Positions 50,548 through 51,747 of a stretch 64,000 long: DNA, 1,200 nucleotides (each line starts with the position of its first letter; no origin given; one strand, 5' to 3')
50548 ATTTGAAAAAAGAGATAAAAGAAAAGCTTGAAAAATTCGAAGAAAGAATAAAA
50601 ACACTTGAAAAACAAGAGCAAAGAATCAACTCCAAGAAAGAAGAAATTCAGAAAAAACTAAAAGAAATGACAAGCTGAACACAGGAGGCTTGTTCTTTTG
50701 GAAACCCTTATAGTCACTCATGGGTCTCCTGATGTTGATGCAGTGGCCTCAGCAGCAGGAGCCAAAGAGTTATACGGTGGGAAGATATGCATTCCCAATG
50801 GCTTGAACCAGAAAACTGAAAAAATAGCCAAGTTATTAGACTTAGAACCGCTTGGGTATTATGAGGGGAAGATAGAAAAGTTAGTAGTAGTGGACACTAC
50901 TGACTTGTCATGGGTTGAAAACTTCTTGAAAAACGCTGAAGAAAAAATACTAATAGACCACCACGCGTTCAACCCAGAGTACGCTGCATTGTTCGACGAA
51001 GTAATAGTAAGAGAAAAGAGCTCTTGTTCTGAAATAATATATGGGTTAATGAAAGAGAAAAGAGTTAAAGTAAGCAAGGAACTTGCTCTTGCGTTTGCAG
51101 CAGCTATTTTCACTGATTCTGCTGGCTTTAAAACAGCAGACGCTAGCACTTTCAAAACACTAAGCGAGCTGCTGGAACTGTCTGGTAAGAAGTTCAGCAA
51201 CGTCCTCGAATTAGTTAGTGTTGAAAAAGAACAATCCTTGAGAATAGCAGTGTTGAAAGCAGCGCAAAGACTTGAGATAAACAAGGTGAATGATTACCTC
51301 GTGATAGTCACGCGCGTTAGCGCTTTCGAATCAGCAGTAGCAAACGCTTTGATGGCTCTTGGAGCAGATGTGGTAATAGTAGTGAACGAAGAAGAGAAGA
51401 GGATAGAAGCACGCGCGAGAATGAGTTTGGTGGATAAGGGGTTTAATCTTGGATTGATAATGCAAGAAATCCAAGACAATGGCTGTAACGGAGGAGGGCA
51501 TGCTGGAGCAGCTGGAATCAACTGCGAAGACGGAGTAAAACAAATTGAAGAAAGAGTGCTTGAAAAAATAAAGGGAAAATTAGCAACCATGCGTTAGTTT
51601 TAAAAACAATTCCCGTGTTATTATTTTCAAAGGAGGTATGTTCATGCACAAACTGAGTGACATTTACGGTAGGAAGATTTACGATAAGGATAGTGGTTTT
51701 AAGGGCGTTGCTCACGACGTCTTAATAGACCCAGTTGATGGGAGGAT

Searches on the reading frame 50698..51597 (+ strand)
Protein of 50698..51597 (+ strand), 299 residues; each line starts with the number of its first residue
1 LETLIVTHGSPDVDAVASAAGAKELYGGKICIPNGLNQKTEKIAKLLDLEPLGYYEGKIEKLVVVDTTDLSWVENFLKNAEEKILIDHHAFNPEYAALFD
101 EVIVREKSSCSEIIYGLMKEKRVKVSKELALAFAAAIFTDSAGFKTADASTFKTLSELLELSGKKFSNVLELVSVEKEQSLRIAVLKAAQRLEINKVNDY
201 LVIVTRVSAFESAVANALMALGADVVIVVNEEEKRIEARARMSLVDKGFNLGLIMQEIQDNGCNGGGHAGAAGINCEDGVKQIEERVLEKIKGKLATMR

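Call 53: search_protein_families(library=pfam, proteins=[window:50698-51597:+], max_evalue=0.0001)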
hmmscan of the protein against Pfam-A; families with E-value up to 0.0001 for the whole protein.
window:50698-51597:+ (299 aa): 2 families
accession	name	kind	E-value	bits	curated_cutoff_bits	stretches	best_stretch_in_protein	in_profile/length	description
PF01368.27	DHH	-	1.7e-13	51.3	28.1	1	4-137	3-125/125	DHH family, N-terminal domain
PF02272.25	DHHA1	-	4.9e-09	37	25.9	1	214-293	22-98/102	DHHA1 domain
